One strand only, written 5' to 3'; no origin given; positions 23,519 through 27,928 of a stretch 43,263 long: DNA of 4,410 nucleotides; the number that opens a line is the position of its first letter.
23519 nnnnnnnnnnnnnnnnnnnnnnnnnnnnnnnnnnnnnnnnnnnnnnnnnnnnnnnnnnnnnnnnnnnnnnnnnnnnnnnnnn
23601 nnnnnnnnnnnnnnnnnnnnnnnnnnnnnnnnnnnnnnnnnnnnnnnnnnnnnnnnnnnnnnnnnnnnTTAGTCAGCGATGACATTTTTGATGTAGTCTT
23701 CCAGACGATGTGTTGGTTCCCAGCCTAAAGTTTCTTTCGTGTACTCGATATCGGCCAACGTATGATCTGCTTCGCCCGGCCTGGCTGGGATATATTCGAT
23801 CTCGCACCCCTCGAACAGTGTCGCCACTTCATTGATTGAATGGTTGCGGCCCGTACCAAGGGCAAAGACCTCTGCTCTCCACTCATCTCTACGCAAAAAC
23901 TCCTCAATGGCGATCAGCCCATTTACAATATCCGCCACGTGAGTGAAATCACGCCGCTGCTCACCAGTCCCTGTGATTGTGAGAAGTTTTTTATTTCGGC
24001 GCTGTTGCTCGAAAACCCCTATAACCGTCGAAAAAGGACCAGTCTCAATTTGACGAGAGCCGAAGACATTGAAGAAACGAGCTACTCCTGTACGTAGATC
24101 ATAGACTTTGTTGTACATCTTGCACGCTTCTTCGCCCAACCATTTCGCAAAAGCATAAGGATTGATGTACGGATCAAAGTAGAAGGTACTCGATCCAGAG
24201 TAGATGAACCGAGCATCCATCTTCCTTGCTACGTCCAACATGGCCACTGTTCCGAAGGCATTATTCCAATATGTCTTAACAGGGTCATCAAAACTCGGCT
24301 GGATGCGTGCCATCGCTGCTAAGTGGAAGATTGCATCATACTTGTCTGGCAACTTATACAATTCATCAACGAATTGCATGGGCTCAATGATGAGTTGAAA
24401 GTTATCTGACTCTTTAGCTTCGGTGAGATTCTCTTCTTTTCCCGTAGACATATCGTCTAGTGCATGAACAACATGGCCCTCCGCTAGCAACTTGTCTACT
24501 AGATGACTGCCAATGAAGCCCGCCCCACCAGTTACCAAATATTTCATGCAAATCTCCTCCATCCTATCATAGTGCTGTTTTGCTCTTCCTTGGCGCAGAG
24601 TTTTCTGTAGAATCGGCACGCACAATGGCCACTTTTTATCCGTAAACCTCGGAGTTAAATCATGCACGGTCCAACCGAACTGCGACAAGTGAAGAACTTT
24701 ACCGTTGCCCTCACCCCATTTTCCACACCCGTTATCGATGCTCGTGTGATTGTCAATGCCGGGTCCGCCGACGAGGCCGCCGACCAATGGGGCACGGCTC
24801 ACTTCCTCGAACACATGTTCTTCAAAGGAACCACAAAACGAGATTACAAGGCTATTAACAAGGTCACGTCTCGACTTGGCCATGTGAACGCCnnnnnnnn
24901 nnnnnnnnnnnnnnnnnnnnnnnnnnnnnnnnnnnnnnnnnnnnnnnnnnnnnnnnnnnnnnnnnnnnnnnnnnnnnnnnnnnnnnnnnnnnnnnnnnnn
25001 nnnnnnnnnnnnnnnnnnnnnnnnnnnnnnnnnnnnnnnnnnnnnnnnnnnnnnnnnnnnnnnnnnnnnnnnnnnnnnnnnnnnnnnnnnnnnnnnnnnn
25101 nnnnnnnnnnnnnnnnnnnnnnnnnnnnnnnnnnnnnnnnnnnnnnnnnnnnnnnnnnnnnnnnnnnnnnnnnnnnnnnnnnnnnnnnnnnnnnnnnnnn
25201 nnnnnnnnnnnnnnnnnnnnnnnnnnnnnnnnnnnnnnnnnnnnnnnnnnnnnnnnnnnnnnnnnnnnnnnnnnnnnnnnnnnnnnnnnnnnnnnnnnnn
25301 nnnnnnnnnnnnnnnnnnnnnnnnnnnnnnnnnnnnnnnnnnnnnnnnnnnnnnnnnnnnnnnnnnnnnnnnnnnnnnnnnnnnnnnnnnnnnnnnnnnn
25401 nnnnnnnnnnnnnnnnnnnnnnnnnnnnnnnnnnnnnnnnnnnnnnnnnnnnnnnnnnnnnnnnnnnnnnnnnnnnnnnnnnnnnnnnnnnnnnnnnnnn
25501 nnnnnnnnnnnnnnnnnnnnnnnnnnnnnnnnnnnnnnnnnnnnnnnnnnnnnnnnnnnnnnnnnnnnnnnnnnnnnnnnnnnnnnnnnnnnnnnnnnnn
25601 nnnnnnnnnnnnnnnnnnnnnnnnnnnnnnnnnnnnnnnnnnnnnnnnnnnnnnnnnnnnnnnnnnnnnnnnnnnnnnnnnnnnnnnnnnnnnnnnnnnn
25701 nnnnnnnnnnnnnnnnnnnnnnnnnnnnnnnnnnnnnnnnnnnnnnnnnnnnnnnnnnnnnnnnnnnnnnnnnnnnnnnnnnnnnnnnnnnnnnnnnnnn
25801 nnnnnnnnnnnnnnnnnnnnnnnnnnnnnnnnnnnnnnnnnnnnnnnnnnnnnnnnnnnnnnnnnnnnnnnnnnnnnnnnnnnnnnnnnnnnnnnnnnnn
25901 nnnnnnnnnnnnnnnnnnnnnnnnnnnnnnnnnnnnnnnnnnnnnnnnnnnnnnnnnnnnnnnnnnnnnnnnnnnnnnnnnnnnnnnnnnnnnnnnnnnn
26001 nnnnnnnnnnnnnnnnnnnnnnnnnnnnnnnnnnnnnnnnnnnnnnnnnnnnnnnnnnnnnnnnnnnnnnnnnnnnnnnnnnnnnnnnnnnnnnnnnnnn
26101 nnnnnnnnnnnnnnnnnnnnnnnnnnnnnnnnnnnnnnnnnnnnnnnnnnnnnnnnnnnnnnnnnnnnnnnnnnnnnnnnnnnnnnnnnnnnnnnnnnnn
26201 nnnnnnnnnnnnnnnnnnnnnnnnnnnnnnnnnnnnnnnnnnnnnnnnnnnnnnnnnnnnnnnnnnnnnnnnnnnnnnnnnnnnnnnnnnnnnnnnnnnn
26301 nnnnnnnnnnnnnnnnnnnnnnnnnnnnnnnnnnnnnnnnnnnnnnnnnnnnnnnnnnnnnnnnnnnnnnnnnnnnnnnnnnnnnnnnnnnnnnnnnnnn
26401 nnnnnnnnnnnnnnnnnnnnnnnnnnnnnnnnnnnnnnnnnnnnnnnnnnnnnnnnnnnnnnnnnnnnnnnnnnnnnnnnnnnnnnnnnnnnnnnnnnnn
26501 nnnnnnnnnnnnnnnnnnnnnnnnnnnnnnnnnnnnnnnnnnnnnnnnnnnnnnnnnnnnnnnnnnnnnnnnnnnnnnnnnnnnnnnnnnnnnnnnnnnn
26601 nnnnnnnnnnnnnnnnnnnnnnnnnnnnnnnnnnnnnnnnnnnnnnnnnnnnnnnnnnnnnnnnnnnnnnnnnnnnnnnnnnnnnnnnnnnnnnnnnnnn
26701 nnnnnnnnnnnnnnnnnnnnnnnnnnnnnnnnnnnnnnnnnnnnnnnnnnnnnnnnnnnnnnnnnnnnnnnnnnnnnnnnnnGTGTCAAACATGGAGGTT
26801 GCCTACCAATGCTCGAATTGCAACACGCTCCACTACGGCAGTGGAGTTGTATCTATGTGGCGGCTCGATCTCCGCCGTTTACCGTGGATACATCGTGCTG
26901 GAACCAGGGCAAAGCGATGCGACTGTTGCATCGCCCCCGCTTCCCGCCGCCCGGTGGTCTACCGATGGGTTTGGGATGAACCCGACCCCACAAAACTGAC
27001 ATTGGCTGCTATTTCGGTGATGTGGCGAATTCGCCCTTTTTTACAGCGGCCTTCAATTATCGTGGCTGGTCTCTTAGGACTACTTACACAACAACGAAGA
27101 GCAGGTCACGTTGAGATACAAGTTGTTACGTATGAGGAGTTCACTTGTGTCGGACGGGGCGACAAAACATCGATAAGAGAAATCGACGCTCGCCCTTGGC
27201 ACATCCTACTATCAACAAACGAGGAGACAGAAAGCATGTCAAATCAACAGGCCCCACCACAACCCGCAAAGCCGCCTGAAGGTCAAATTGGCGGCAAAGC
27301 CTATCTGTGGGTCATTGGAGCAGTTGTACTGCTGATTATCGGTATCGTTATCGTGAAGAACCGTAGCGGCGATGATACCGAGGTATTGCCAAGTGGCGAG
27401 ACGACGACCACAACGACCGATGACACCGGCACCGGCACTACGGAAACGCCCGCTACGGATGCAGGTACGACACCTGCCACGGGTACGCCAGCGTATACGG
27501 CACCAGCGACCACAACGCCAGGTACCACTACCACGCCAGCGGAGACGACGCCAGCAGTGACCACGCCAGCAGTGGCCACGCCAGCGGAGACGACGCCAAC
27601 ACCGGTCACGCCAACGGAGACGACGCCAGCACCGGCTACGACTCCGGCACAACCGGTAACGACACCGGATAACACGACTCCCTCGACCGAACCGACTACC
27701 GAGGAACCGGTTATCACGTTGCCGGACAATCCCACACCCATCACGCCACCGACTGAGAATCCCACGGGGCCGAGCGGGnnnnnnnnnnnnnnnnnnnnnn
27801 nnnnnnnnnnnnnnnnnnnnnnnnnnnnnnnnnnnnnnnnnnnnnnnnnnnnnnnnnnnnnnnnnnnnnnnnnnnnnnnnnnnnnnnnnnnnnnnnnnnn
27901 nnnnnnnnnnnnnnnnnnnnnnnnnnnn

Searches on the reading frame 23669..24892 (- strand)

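Call 30: search_protein_families(library=pfam, proteins=[window:23669-24892:-], max_evalue=0.001)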
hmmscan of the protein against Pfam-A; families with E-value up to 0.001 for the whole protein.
window:23669-24892:- (407 aa): 6 families
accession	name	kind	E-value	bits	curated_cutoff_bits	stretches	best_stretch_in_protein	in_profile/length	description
PF16363.11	GDP_Man_Dehyd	-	9.2e-45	154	27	1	119-403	1-331/332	GDP-mannose 4,6 dehydratase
PF01370.27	Epimerase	-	1.3e-40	139.8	20.9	1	119-330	2-225/240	NAD dependent epimerase/dehydratase family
PF02719.21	Polysacc_synt_2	-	1.3e-12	48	20.2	1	119-374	2-267/293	Polysaccharide biosynthesis protein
PF07993.18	NAD_binding_4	-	6.1e-12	45.7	20.1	0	178-241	82-142/258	Male sterility protein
PF01073.25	3Beta_HSD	-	1.1e-08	34.9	22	1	119-236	1-118/280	3-beta hydroxysteroid dehydrogenase/isomerase family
PF04321.23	RmlD_sub_bind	-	5.4e-08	32.7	27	1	116-357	1-224/287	RmlD substrate binding domain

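Call 70: search_protein_families(library=ncbifam, proteins=[window:23669-24892:-], max_evalue=0.001)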
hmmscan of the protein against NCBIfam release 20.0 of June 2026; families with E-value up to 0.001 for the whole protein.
window:23669-24892:- (407 aa): 23 families
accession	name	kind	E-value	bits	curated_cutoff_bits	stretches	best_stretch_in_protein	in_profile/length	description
TIGR01179.1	galE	equivalog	4.7e-37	127.6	262.3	1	118-403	2-320/332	UDP-glucose 4-epimerase GalE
TIGR02197.1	heptose_epim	equivalog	3.3e-27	95.5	274.6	1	119-405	2-310/316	ADP-glyceromanno-heptose 6-epimerase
TIGR01181.1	dTDP_gluc_dehyt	equivalog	2.7e-25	89.1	365.1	1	117-405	1-308/321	dTDP-glucose 4,6-dehydratase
NF011728.1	PRK15181.1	equivalog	1.7e-24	86.5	760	1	116-403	16-332/348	Vi polysaccharide biosynthesis UDP-N-acetylglucosaminuronic acid C-4 epimerase TviC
TIGR04180.1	EDH_00030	hypoth_equivalog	2.1e-23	82.8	475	1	119-361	2-253/297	NAD-dependent 4,6-dehydratase LegB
NF007956.0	PRK10675.1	subfamily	1.2e-20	73.9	394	2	116-247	1-137/338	UDP-glucose 4-epimerase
NF007490.0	PRK10084.1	subfamily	2.4e-14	53.1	649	1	116-228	1-117/361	dTDP-glucose 4,6-dehydratase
TIGR02622.1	CDP_4_6_dhtase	equivalog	1.3e-13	50.9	278.45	1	117-226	6-119/352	CDP-glucose 4,6-dehydratase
NF008872.0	PRK11908.1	equivalog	3.4e-11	42.8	294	1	116-360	2-267/349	bifunctional UDP-4-keto-pentose/UDP-xylose synthase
TIGR01472.1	gmd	equivalog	6.9e-11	41.9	415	1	119-356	4-260/342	GDP-mannose 4,6-dehydratase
NF047922.1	GDPFucSynFcl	equivalog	7.1e-11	42.1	500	1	239-403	127-296/308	GDP-L-fucose synthase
NF008360.0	PRK11150.1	equivalog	1.1e-10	41.3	452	1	119-358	3-248/310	ADP-glyceromanno-heptose 6-epimerase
NF007582.0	PRK10217.1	equivalog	8.9e-10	38.2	698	1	117-239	3-129/355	dTDP-glucose 4,6-dehydratase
TIGR03466.1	HpnA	hypoth_equivalog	2.2e-09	36.7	367.65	1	116-234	1-113/327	hopanoid-associated sugar epimerase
NF005539.0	PRK07201.1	equivalog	2.7e-09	36.3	549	1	116-229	1-119/657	SDR family oxidoreductase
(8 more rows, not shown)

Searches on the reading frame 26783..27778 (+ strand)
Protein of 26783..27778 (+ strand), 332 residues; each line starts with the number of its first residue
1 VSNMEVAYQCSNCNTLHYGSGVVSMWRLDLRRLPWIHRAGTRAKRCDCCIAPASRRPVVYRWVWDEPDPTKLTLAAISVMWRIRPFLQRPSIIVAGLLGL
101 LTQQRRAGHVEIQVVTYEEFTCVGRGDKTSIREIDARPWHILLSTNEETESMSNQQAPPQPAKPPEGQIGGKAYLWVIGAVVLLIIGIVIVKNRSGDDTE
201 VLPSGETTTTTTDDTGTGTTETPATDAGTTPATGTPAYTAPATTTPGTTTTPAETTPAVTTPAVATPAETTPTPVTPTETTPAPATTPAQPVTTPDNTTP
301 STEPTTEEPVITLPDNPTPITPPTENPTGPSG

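Call 30: search_protein_families(library=pfam, proteins=[window:26783-27778:+], max_evalue=0.001)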
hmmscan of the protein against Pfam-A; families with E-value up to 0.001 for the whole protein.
window:26783-27778:+ (332 aa): 0 families

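Call 69: search_protein_families(library=phrogs, proteins=[window:26783-27778:+], max_evalue=0.001)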
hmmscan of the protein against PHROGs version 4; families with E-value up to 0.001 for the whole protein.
window:26783-27778:+ (332 aa): 0 families

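Call 70: search_protein_families(library=ncbifam, proteins=[window:26783-27778:+], max_evalue=0.001)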
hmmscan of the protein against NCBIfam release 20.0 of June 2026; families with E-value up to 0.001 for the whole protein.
window:26783-27778:+ (332 aa): 1 family
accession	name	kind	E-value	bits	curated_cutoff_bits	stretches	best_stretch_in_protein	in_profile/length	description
NF033761.1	gliding_GltJ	equivalog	0.00034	19.9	450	1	138-312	336-515/671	adventurous gliding motility protein GltJ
